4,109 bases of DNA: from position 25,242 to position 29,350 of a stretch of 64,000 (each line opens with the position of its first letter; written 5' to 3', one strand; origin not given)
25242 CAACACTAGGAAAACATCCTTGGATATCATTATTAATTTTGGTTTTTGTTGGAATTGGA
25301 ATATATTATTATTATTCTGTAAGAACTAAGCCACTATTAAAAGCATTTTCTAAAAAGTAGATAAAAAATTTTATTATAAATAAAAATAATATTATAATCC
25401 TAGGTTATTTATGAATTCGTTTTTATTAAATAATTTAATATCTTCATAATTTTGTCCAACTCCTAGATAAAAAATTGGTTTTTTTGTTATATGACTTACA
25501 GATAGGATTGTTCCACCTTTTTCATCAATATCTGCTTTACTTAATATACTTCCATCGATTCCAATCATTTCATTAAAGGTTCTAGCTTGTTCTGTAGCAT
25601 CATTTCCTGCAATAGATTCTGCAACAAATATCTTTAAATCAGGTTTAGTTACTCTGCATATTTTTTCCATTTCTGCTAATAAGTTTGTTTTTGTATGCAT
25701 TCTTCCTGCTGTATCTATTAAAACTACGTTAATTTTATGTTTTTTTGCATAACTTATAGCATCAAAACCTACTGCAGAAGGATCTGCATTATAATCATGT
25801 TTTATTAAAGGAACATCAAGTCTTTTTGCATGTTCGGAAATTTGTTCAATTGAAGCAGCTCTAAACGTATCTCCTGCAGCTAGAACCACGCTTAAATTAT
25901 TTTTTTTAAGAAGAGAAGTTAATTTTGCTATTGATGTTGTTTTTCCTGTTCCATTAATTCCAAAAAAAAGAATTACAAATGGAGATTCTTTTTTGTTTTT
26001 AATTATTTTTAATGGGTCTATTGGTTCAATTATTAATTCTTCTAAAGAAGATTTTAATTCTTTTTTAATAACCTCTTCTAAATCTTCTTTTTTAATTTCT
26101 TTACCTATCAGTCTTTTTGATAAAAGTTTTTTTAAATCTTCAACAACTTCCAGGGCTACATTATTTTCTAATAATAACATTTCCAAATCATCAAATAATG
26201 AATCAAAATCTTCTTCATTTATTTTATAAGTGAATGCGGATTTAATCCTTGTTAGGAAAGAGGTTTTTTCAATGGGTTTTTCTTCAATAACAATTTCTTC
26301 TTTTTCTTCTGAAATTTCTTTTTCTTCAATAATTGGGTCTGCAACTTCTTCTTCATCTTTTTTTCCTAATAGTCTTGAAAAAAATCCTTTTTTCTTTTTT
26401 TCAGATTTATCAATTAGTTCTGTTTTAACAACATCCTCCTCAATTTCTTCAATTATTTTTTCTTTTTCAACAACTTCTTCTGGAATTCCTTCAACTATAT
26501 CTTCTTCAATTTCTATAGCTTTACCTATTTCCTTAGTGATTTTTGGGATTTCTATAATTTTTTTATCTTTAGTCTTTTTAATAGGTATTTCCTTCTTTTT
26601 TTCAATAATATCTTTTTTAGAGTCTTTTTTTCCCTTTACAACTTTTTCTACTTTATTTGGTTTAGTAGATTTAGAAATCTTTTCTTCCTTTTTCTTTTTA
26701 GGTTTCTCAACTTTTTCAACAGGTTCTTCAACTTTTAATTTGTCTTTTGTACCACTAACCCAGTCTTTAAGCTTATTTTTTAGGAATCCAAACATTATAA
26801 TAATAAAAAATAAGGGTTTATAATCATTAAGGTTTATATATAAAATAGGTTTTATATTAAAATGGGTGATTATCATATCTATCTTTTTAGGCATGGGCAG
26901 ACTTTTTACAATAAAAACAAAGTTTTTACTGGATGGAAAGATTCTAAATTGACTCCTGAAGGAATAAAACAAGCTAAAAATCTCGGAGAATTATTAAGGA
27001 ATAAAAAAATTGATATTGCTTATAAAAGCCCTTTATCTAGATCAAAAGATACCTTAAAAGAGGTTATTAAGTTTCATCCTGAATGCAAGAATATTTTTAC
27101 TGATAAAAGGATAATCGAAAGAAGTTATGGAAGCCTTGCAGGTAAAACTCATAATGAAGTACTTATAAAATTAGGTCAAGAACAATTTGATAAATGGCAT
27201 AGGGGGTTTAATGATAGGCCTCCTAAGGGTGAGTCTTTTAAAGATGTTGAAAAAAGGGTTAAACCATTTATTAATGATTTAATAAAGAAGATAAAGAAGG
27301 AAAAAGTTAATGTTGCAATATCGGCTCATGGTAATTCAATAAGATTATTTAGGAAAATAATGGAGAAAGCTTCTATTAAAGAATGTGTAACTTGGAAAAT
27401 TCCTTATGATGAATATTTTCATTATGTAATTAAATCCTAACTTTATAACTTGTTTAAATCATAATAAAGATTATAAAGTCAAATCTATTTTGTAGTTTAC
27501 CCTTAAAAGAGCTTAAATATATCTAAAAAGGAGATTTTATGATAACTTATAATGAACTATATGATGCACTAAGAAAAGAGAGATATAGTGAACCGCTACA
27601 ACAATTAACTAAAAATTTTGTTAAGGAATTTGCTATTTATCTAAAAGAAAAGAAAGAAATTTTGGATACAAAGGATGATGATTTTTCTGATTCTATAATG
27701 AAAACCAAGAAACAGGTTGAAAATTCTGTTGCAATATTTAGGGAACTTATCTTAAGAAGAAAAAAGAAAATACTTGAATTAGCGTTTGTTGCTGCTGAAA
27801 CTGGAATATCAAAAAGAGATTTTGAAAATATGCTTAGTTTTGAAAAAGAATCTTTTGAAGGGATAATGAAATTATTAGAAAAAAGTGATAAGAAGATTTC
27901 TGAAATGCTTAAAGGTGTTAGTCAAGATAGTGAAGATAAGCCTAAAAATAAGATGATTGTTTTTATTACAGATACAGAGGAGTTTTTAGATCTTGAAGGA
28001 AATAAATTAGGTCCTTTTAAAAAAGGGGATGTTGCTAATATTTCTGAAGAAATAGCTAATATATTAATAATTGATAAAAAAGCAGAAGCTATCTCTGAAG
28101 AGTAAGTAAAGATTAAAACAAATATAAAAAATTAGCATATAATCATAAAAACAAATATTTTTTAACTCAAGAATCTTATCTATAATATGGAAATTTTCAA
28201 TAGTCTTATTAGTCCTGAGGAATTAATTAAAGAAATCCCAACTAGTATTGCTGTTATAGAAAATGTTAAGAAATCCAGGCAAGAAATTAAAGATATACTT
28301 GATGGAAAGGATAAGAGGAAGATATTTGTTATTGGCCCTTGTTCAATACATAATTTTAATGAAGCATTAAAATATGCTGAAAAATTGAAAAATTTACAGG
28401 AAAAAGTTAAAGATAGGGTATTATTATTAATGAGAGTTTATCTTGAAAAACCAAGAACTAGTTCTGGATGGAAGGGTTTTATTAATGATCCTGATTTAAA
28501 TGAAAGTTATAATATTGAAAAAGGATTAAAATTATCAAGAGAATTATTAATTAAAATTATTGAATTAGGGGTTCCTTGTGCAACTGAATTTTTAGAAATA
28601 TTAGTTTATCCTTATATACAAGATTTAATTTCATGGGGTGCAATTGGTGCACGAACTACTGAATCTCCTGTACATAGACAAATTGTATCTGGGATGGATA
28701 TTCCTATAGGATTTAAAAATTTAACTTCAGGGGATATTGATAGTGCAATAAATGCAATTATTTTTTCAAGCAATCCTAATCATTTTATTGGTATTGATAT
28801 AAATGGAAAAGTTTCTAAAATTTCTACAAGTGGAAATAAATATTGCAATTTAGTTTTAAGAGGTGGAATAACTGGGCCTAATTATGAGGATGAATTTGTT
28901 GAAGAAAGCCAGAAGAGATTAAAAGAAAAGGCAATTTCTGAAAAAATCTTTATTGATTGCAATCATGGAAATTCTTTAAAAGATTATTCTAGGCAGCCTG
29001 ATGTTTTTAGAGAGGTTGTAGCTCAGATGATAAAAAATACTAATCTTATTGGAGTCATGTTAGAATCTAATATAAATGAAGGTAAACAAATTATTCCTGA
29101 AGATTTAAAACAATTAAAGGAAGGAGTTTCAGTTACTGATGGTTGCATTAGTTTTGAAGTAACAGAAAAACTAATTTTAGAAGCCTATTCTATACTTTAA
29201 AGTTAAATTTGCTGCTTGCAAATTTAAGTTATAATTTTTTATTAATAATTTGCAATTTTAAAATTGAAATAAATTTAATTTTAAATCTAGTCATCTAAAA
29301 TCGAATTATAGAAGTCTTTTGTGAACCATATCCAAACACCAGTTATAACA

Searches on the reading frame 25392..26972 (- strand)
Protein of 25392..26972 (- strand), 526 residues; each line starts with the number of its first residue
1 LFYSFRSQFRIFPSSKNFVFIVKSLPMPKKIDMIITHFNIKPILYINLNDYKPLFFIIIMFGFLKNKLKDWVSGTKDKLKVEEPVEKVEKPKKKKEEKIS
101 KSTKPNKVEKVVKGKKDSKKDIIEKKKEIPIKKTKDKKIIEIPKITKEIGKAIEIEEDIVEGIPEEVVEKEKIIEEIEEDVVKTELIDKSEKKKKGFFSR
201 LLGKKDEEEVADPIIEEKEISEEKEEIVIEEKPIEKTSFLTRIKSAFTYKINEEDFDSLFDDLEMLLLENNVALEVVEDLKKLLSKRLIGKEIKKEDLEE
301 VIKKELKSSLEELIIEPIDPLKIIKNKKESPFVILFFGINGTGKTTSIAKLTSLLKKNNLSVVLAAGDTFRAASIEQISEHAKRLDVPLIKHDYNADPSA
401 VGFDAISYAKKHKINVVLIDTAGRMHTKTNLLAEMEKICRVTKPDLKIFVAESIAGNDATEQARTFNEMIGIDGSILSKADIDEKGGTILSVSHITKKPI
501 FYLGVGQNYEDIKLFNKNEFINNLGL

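Call 31: search_protein_families(library=pfam, proteins=[window:25392-26972:-], max_evalue=0.05)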
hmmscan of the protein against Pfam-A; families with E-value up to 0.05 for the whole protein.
window:25392-26972:- (526 aa): 7 families
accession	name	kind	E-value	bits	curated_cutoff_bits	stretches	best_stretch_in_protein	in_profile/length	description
PF00448.28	SRP54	-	8.6e-69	231.5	22.7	1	331-524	1-194/196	SRP54-type protein, GTPase domain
PF02881.24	SRP54_N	-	2.4e-08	34.5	22.4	1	241-306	3-75/75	SRP54-type protein, helical bundle domain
PF13604.12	AAA_30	-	9.2e-05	22.7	27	1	333-429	20-104/191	AAA domain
PF13401.12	AAA_22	-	0.00011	23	27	1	333-439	7-108/130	AAA domain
PF06414.18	Zeta_toxin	-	0.0057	16.5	22.3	1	326-427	11-109/199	Zeta toxin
PF00437.27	T2SSE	-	0.006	15.7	24.9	1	303-364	114-175/370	Type II/IV secretion system protein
PF13245.12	AAA_19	-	0.012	16.2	25.1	1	333-422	13-99/134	AAA domain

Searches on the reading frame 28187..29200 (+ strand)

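Call 31: search_protein_families(library=pfam, proteins=[window:28187-29200:+], max_evalue=0.05)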
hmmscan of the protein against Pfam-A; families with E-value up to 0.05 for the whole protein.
window:28187-29200:+ (337 aa): 2 families
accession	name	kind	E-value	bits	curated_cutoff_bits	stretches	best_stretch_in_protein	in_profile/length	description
PF00793.26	DAHP_synth_1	-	6.3e-71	238.9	25.5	1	33-329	8-268/270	DAHP synthetase I family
PF23219.2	LAMB1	-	0.012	15.8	26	1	6-78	80-144/155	LAMB1-4 helical domain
